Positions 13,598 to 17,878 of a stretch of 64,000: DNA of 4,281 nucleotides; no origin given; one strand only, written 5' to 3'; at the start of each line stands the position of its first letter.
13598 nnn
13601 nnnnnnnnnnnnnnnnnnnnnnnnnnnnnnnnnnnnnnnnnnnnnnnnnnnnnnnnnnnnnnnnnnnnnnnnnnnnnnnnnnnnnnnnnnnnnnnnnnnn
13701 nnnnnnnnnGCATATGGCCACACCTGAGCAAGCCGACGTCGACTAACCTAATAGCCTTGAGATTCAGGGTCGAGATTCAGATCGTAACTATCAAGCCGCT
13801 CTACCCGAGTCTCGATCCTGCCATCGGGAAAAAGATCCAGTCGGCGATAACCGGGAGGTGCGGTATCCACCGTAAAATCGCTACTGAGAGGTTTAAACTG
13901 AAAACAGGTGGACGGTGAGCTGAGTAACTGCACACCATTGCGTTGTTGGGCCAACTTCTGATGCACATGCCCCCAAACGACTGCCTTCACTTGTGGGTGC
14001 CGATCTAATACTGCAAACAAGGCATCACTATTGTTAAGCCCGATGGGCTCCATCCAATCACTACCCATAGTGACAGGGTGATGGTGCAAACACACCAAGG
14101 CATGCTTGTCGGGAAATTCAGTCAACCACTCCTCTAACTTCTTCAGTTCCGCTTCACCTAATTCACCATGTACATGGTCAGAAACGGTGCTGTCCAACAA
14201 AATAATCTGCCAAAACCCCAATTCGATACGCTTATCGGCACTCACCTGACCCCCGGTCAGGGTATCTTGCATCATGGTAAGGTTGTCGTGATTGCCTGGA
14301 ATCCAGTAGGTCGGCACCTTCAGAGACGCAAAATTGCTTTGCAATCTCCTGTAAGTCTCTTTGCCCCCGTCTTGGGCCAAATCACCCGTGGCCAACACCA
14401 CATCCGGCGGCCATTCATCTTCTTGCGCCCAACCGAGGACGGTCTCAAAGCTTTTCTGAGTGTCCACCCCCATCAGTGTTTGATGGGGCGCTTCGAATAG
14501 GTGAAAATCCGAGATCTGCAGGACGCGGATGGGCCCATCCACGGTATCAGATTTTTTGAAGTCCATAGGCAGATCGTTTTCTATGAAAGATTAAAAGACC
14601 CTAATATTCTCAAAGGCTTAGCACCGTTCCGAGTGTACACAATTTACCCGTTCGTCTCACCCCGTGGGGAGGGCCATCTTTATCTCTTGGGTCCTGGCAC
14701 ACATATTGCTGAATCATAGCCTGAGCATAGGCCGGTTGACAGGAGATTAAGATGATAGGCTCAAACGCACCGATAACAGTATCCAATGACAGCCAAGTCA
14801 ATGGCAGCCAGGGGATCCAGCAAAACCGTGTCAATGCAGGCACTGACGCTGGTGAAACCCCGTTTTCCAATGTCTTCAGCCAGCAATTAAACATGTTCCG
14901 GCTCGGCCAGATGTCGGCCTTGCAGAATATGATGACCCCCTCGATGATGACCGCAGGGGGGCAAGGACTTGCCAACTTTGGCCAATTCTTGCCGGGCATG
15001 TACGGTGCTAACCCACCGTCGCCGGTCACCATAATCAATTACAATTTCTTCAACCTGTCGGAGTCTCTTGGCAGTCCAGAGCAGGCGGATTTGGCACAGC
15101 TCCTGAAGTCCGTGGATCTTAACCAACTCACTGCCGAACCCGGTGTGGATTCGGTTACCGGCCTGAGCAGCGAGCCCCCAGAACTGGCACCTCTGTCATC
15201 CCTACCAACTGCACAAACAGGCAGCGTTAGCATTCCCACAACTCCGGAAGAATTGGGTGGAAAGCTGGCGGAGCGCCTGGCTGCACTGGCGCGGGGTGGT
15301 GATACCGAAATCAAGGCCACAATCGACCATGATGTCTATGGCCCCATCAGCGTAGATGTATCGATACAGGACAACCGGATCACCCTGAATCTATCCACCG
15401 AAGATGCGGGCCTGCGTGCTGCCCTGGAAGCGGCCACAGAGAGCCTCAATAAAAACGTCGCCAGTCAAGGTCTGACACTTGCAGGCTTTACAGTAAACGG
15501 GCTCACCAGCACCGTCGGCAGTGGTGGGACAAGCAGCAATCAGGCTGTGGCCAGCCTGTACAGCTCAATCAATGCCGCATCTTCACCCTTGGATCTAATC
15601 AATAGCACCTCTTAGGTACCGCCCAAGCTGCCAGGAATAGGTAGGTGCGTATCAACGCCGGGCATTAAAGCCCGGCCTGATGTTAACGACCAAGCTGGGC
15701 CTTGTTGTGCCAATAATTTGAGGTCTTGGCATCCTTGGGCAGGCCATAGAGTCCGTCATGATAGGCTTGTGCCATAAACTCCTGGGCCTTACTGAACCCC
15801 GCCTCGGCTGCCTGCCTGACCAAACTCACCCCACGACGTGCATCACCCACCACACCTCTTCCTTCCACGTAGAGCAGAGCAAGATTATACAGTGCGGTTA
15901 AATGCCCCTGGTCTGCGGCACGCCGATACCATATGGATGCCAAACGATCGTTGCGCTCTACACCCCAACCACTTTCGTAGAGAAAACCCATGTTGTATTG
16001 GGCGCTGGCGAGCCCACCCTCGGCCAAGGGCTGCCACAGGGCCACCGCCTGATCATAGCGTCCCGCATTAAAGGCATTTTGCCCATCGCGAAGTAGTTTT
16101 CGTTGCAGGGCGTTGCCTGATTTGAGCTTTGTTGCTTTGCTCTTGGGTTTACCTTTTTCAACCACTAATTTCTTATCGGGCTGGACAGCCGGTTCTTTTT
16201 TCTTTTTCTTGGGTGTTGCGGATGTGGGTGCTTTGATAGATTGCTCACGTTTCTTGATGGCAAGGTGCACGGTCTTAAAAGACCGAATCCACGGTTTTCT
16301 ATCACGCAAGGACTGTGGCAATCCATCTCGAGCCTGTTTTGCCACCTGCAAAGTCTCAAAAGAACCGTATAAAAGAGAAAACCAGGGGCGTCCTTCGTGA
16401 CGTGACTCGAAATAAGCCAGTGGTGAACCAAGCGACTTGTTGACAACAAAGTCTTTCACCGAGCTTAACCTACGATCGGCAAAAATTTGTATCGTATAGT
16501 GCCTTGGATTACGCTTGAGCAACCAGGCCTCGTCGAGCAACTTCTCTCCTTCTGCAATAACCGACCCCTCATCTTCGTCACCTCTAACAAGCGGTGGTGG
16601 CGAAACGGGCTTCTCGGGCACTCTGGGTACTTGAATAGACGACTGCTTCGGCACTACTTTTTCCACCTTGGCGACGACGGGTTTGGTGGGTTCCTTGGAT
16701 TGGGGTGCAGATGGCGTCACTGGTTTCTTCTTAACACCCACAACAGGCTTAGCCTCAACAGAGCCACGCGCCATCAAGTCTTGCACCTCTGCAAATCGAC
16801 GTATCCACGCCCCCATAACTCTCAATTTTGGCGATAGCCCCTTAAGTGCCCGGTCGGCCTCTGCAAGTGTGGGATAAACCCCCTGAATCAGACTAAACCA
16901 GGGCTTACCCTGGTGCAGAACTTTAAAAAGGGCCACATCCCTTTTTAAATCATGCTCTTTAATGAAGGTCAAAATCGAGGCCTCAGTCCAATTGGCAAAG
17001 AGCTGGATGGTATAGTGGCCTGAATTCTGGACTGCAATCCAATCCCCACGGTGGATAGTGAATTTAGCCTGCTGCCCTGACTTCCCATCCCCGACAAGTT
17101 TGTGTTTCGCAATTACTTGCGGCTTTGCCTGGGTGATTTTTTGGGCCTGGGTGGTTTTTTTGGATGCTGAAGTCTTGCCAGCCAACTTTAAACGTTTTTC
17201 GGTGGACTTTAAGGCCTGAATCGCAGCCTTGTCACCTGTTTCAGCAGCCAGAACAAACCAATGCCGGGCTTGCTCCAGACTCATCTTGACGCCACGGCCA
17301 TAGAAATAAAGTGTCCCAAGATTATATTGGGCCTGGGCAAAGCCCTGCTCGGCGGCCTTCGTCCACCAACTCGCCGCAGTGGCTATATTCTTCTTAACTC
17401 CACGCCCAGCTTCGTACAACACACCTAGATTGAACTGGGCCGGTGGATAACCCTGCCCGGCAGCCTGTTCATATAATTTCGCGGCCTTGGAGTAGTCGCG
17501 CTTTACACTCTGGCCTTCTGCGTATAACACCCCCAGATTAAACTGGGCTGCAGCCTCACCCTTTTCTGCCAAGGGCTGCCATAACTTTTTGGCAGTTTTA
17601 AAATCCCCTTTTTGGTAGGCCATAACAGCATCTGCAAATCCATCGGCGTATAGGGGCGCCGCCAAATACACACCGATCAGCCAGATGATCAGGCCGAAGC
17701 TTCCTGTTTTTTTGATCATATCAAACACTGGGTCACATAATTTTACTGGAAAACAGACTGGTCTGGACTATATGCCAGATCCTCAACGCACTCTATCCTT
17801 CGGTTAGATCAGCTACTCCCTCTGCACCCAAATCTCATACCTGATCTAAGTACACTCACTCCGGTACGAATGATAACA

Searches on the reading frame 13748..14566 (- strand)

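Call 64: search_protein_families(library=pfam, proteins=[window:13748-14566:-], max_evalue=0.00001)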
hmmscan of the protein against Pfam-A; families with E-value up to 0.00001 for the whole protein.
window:13748-14566:- (272 aa): 2 families
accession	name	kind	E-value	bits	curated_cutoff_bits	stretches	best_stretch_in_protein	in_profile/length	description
PF00149.33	Metallophos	-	1e-18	68.9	21.5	1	13-203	1-190/191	Calcineurin-like phosphoesterase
PF12850.12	Metallophos_2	-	1e-07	32.5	27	1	14-216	2-131/154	Calcineurin-like phosphoesterase superfamily domain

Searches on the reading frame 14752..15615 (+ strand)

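Call 64: search_protein_families(library=pfam, proteins=[window:14752-15615:+], max_evalue=0.00001)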
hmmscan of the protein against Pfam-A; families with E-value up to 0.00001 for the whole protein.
window:14752-15615:+ (287 aa): 1 family
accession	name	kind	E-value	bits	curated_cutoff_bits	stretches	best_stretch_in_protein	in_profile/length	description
PF02120.21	Flg_hook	-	2.4e-09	37.3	29.8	1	175-249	3-77/85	Flagellar hook-length control protein FliK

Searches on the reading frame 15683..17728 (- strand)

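Call 64: search_protein_families(library=pfam, proteins=[window:15683-17728:-], max_evalue=0.00001)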
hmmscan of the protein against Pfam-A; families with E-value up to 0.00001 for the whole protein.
window:15683-17728:- (681 aa): 2 families
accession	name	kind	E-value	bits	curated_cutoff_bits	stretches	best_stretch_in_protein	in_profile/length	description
PF08238.18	Sel1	-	1.1e-45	152.9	30.7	4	95-129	1-35/36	Sel1 repeat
PF05036.18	SPOR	-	1e-08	35.8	21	0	236-311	2-76/76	SPOR domain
